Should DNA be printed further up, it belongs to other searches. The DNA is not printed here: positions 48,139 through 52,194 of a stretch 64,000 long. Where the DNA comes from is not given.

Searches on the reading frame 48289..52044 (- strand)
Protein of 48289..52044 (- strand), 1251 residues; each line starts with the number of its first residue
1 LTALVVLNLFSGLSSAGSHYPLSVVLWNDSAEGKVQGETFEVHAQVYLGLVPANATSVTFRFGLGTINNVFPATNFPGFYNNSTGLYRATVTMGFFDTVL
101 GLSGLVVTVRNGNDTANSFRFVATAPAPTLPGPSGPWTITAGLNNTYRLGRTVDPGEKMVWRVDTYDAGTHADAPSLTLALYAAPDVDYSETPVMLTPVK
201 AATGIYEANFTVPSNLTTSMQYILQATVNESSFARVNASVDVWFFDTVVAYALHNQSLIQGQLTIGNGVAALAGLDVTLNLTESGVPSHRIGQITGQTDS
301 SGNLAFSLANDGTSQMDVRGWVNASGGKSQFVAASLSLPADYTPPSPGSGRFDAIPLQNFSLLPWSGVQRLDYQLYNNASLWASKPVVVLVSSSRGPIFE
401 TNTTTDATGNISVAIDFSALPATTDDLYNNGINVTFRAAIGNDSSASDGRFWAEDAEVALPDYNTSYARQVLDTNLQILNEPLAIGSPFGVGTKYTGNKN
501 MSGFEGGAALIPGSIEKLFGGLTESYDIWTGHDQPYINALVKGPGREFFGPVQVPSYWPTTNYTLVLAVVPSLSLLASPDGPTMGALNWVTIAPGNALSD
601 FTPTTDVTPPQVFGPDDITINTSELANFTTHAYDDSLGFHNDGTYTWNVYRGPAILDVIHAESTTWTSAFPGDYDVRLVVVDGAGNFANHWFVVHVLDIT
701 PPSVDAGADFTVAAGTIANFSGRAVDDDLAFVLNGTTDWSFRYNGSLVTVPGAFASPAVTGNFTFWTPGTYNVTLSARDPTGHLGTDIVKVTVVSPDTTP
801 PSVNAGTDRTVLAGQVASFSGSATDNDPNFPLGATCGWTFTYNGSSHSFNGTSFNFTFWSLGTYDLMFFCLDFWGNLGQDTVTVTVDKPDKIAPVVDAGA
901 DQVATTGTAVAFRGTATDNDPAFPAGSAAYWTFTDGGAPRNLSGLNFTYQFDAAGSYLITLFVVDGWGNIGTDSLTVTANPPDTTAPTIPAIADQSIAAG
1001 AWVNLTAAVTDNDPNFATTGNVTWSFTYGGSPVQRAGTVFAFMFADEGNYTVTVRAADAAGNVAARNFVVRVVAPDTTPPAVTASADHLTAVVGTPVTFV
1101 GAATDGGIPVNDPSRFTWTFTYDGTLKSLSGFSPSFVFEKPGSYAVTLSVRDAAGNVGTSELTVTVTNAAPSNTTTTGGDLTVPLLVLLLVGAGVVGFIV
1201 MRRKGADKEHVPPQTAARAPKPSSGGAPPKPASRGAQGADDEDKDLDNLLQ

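Call 83: search_protein_families(library=pfam, proteins=[window:48289-52044:-], max_evalue=0.00001)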
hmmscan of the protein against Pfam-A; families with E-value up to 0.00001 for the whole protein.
window:48289-52044:- (1251 aa): 8 families
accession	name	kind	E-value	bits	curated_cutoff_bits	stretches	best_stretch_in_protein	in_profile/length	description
PF18911.6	PKD_4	-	8.7e-36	122.3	27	3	893-978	3-84/85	PKD domain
PF00801.26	PKD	-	5.3e-28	97.3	23.5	2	994-1069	8-78/80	PKD domain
PF18981.6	InlK_D3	-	1.3e-11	44.9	25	0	1129-1166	37-75/75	Internalin K domain (D3/D4)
PF22352.2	K319L-like_PKD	-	7.8e-10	39.1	27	0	991-1072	1-84/84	K319L-like, PKD domain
PF16403.11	Bact_surface_Ig-like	-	1.5e-06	28.6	27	0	1139-1166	44-71/71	Bacterial surface protein, Ig-like domain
PF19077.6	Big_13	-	2.7e-06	28.2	27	0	1046-1070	73-98/102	Bacterial Ig-like domain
PF13750.12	Big_3_3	-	2.9e-06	27.5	27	0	1043-1084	10-50/157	Bacterial Ig-like domain (group 3)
PF07495.19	Y_Y_Y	-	6.3e-06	26.4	26.6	0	1122-1166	17-62/65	Y_Y_Y domain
